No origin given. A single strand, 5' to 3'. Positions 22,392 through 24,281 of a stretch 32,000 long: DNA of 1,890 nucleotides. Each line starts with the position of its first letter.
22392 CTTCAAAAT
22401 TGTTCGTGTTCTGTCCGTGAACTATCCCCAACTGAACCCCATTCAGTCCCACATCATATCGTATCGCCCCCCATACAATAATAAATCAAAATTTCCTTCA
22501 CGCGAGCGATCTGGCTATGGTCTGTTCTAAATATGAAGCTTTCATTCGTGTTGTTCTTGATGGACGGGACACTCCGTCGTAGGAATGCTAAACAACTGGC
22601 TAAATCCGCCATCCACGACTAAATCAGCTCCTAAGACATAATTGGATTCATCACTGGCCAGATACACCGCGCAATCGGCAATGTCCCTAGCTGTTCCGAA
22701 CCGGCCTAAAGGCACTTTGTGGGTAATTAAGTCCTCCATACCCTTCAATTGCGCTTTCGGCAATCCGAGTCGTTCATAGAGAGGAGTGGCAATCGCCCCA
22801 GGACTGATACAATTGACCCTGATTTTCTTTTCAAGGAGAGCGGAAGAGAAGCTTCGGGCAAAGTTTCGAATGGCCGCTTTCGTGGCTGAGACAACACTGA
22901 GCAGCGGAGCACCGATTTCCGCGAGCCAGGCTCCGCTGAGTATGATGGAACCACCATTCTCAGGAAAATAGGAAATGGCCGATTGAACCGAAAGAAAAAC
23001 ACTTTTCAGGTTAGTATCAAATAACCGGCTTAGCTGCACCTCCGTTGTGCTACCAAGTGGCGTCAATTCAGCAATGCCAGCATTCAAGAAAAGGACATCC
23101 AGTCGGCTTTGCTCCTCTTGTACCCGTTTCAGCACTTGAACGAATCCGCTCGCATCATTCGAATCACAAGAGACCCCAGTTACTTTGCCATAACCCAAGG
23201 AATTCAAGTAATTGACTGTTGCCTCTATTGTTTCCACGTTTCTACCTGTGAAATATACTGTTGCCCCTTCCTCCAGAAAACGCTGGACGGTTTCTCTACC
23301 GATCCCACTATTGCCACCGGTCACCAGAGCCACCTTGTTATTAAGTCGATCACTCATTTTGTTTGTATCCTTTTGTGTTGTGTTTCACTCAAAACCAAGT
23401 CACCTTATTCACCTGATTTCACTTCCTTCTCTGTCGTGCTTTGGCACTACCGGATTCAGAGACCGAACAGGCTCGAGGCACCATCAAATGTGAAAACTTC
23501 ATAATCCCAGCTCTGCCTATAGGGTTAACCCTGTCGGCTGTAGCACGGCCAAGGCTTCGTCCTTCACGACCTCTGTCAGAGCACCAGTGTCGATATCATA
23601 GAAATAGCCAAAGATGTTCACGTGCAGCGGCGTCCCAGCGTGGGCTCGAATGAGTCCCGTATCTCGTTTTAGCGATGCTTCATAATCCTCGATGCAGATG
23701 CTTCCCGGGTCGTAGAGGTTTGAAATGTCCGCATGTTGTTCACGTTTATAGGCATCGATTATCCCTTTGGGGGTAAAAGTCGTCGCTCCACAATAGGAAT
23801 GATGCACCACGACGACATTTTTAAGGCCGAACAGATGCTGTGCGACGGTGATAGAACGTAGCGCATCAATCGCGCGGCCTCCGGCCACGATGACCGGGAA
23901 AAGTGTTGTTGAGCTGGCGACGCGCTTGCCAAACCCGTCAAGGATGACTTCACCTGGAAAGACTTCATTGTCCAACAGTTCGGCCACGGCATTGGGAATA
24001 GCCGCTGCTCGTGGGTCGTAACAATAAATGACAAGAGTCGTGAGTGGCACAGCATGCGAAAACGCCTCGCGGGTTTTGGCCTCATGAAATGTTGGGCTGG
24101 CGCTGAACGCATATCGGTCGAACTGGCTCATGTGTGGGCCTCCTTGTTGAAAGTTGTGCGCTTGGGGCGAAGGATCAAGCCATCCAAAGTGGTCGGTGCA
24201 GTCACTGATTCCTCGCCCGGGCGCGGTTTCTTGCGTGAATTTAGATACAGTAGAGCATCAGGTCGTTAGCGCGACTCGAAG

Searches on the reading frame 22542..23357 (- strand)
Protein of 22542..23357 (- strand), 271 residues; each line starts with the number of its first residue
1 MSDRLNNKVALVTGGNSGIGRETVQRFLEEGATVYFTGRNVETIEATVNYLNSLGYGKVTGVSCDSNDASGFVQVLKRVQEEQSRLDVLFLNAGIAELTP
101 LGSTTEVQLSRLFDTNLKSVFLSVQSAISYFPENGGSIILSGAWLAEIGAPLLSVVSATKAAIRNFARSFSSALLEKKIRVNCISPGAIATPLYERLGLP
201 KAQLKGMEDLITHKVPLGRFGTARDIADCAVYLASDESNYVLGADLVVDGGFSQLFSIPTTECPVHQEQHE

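Call 11: search_protein_families(library=pfam, proteins=[window:22542-23357:-], max_evalue=0.001)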
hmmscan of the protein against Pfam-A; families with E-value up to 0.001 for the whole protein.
window:22542-23357:- (271 aa): 4 families
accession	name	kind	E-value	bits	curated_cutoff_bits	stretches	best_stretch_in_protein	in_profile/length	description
PF13561.12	adh_short_C2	-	1.6e-50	172.3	27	1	16-253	5-236/236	Enoyl-(Acyl carrier protein) reductase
PF00106.31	adh_short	-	1.5e-42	145.7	26.6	1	8-196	1-189/195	short chain dehydrogenase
PF23441.1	SDR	-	3e-14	53.5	27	1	3-252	3-255/258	SDR-like rossmann domain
PF08659.16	KR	-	2.5e-09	37.7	22.6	1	10-114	3-110/180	KR domain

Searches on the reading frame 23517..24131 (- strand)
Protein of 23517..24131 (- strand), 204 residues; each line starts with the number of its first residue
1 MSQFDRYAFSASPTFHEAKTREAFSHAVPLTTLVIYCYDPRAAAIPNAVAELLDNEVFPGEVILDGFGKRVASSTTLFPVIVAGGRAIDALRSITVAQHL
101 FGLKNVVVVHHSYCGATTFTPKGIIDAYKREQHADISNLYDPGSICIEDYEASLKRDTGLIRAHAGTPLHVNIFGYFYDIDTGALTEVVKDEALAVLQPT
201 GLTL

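Call 11: search_protein_families(library=pfam, proteins=[window:23517-24131:-], max_evalue=0.001)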
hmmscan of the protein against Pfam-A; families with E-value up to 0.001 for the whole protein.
window:23517-24131:- (204 aa): 1 family
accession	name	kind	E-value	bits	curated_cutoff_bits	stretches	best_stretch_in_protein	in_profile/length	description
PF00484.24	Pro_CA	-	0.00015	22.5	25.7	0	33-149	2-97/156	Carbonic anhydrase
